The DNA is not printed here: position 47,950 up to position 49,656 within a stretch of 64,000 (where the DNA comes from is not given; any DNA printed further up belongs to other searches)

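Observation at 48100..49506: Archaeal-type ProRS is the last gene of the NRPS-PKS array whose loading domain has a proline-like code: candidate self-resistance or proline-analogue link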

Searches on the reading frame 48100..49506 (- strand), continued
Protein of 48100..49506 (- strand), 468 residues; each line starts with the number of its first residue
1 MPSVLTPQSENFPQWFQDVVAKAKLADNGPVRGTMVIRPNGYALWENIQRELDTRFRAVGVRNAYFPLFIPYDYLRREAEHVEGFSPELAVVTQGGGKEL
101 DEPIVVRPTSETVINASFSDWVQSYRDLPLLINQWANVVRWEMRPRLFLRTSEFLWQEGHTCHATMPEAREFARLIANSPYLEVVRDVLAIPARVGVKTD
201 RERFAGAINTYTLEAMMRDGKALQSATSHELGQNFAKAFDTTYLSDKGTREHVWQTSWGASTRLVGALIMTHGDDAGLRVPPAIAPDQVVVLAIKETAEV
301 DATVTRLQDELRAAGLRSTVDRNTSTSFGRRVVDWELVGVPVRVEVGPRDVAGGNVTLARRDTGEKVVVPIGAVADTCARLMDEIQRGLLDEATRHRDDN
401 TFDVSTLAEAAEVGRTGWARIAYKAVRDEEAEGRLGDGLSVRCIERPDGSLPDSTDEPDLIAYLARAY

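Call 91: search_protein_families(library=pfam, proteins=[L029:5466-6173:-, L029:2741-4228:-, L029:3-1739:-, L029:1914-2216:-, L027:7976-8767:+], max_evalue=0.01)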
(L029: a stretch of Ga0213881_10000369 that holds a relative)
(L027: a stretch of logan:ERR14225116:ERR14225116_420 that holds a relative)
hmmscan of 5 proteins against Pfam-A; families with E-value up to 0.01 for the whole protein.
L029:5466-6173:- (235 aa): 1 family
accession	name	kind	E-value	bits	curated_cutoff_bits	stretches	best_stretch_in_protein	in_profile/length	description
PF00293.34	NUDIX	-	1.9e-08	34.8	21.1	1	49-170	3-118/134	NUDIX domain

L029:2741-4228:- (495 aa): 2 families
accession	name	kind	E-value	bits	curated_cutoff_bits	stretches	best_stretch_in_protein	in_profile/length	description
PF13814.12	Replic_Relax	-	1.8e-48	165.6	25.3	1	137-329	1-175/191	Replication-relaxation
PF13412.12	HTH_24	-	0.001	19.1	21.9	1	131-175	3-47/48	Winged helix-turn-helix DNA-binding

L029:3-1739:- (579 aa): 3 families
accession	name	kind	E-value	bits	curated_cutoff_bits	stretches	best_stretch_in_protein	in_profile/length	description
PF00239.26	Resolvase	-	1.1e-43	149.3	23.3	1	30-175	3-145/145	Resolvase, N terminal domain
PF07508.19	Recombinase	-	1.6e-19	70.5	21.1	1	197-285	1-102/102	Recombinase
PF13408.12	Zn_ribbon_recom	-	1.6e-14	54.4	25.3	1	301-360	2-57/58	Recombinase zinc beta ribbon domain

L029:1914-2216:- (100 aa): 0 families

L027:7976-8767:+ (263 aa): 12 families
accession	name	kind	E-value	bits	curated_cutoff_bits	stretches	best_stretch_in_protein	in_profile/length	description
PF05175.20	MTS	-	1.1e-12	48.4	23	1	62-166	4-109/170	Methyltransferase small domain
PF13649.12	Methyltransf_25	-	5.2e-08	33.9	27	1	92-165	1-76/97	Methyltransferase domain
PF06325.19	PrmA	-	1.6e-07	31.5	22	1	88-162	161-233/296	Ribosomal protein L11 methyltransferase (PrmA)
PF13847.12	Methyltransf_31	-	5.4e-06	26.6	27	1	91-227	6-122/145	Methyltransferase domain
PF08242.18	Methyltransf_12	-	5.2e-05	24.3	30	1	94-161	2-71/98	Methyltransferase domain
PF13489.12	Methyltransf_23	-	0.00046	20.4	27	0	77-128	12-60/164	Methyltransferase domain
PF01170.24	UPF0020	-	0.001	19.2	22.3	1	107-165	71-131/197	RMKL-like, methyltransferase domain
PF17827.6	PrmC_N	-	0.0014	19.6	23.4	0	33-53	51-71/71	PrmC N-terminal domain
PF08241.18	Methyltransf_11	-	0.0017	19.4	21.2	1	93-160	1-65/95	Methyltransferase domain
PF03602.21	Cons_hypoth95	-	0.0017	18.5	24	1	89-165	42-123/182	Conserved hypothetical protein 95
PF02475.24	TRM5-TYW2_MTfase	-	0.0024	18.3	28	1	81-132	29-80/164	TRM5/TYW2 methyltransferase domain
PF13578.12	Methyltransf_24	-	0.0034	18.7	26.3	0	98-164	4-77/105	Methyltransferase domain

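Call 109: find_encoding_contigs(protein=P0101, flank=7000, max_places=1)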
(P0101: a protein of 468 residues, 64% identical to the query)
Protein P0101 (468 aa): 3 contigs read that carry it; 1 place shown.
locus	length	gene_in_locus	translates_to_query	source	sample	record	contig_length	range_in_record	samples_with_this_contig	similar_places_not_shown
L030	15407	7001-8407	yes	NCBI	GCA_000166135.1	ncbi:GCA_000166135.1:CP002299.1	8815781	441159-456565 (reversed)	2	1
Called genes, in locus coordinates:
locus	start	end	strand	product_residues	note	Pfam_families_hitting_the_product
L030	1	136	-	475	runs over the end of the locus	-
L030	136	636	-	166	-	-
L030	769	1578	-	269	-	PF00072:Response_reg, PF00486:Trans_reg_C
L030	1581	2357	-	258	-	PF02463:SMC_N (faint), PF00005:ABC_tran, PF13304:AAA_21 (faint), PF13401:AAA_22 (weak)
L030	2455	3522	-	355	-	PF00528:BPD_transp_1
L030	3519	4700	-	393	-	PF00528:BPD_transp_1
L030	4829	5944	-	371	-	PF12849:PBP_like_2, PF01547:SBP_bac_1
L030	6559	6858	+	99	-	-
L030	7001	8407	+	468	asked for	PF00587:tRNA-synt_2b, PF03129:HGTP_anticodon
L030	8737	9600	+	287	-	PF04909:Amidohydro_2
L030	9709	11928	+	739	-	PF02771:Acyl-CoA_dh_N, PF00441:Acyl-CoA_dh_1, PF02771:Acyl-CoA_dh_N (weak), PF02770:Acyl-CoA_dh_M, PF00441:Acyl-CoA_dh_1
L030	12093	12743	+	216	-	PF00440:TetR_N, PF17925:TetR_C_20 (weak)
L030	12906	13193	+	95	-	-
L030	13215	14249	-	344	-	PF09084:NMT1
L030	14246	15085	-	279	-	PF00528:BPD_transp_1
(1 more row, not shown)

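Call 110: find_encoding_contigs(protein=P0076, flank=7000, max_places=1)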
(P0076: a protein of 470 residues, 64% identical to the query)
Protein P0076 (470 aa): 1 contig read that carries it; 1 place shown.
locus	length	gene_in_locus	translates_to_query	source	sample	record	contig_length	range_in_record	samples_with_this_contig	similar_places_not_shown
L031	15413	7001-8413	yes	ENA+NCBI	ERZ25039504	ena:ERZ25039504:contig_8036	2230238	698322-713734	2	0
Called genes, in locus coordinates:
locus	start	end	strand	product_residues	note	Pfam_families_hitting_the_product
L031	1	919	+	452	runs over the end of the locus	PF00909:Ammonium_transp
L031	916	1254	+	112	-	PF00543:P-II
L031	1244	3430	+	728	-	PF08335:GlnD_UR_UTase (weak), PF01966:HD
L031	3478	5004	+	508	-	PF02881:SRP54_N, PF00448:SRP54, PF01656:CbiA (weak), PF02978:SRP_SPB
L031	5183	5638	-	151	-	-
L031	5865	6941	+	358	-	PF01979:Amidohydro_1, PF07969:Amidohydro_3 (weak)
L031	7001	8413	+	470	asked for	PF00587:tRNA-synt_2b, PF03129:HGTP_anticodon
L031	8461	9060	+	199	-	PF04167:DUF402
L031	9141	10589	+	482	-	PF05787:PhoX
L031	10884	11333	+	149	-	PF00886:Ribosomal_S16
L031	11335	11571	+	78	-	PF13083:KH_KhpA-B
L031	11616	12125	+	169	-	PF01782:RimM, PF05239:PRC, PF24986:PRC_RimM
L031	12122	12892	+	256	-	PF01746:tRNA_m1G_MT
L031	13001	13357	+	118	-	PF01245:Ribosomal_L19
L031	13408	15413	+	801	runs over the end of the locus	-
